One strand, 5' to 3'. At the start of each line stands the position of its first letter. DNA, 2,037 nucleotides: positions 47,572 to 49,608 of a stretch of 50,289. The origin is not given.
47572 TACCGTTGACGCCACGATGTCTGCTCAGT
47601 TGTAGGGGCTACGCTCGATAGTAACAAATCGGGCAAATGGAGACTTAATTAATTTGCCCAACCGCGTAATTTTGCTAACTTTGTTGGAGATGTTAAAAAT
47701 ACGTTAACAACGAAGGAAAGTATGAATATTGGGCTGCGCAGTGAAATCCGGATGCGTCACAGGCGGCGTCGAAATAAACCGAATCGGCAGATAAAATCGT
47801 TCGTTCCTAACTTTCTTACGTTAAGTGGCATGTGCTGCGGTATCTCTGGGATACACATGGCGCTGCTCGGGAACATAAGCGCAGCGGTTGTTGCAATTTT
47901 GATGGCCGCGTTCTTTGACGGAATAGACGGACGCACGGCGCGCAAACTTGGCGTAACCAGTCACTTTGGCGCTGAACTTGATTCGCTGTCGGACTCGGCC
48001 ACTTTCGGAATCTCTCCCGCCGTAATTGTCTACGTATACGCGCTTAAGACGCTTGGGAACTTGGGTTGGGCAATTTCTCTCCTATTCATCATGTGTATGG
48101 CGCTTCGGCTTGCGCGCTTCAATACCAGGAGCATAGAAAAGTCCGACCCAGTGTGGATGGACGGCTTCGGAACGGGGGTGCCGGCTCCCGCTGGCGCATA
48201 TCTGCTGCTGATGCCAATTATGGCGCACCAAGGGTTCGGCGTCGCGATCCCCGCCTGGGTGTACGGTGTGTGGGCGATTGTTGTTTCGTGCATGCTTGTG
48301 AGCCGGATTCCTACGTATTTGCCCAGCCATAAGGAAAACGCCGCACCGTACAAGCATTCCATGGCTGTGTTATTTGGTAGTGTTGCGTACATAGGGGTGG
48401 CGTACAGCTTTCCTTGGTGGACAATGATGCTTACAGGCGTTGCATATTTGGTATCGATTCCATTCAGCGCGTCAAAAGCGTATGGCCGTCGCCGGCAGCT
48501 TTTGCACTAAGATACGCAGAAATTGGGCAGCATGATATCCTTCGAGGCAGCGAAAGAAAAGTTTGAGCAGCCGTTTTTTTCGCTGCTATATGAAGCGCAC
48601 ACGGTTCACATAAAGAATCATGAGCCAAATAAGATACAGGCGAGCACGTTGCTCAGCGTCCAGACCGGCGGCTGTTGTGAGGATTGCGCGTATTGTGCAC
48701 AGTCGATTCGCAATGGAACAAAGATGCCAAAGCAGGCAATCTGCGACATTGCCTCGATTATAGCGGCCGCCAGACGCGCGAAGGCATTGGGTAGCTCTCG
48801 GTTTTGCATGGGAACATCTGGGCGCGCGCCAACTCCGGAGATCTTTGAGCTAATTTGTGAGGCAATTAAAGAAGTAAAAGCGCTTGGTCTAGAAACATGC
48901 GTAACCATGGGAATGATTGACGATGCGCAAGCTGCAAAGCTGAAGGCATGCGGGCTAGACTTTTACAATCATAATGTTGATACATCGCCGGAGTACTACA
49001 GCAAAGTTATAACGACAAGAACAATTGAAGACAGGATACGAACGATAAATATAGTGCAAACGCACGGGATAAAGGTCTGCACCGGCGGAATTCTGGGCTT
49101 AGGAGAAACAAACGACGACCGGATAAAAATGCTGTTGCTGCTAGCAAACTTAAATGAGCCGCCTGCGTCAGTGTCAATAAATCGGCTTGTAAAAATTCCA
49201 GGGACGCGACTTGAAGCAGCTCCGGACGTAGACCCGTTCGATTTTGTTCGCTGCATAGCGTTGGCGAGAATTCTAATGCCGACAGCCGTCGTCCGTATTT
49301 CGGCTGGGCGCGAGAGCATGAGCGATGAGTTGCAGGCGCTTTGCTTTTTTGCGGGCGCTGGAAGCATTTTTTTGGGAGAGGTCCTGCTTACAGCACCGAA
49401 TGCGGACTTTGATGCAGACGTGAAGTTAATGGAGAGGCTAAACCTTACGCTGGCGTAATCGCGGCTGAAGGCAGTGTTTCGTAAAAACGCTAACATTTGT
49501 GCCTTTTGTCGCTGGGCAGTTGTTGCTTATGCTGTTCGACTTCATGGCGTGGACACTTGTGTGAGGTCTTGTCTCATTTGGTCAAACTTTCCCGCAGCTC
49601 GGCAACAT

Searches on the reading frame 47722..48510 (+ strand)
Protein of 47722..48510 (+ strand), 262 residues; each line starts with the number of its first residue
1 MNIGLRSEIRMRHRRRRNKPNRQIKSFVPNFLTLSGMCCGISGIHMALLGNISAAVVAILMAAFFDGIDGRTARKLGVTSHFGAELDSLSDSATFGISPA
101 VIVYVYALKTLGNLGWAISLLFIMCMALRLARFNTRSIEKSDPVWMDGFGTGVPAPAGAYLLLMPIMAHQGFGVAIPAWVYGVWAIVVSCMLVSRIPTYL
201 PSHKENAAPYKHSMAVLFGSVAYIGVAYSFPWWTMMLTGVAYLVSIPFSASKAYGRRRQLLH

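Call 7: search_protein_families(library=pfam, proteins=[window:47722-48510:+], max_evalue=0.001)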
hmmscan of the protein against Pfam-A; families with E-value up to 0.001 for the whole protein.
window:47722-48510:+ (262 aa): 1 family
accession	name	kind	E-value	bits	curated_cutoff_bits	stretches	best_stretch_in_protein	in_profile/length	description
PF01066.26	CDP-OH_P_transf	-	1.4e-22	81.1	22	1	28-185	3-146/152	CDP-alcohol phosphatidyltransferase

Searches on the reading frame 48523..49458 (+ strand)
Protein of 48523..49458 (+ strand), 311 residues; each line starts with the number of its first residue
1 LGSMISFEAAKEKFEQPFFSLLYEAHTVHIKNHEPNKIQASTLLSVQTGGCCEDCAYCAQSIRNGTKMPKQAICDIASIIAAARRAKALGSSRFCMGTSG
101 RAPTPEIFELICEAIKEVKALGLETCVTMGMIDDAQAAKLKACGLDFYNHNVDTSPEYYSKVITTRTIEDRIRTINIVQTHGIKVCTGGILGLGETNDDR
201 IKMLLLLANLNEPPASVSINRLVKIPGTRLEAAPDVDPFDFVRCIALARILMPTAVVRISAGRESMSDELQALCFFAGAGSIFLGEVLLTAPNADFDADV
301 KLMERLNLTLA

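Call 7: search_protein_families(library=pfam, proteins=[window:48523-49458:+], max_evalue=0.001)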
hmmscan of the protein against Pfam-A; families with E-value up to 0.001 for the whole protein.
window:48523-49458:+ (311 aa): 2 families
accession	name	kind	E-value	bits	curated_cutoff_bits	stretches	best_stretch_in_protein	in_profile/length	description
PF06968.18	BATS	-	4.6e-26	91.3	22.2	1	218-308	1-87/88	Biotin and Thiamin Synthesis associated domain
PF04055.27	Radical_SAM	-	4.9e-22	79.3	29.5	1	48-206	4-165/166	Radical SAM superfamily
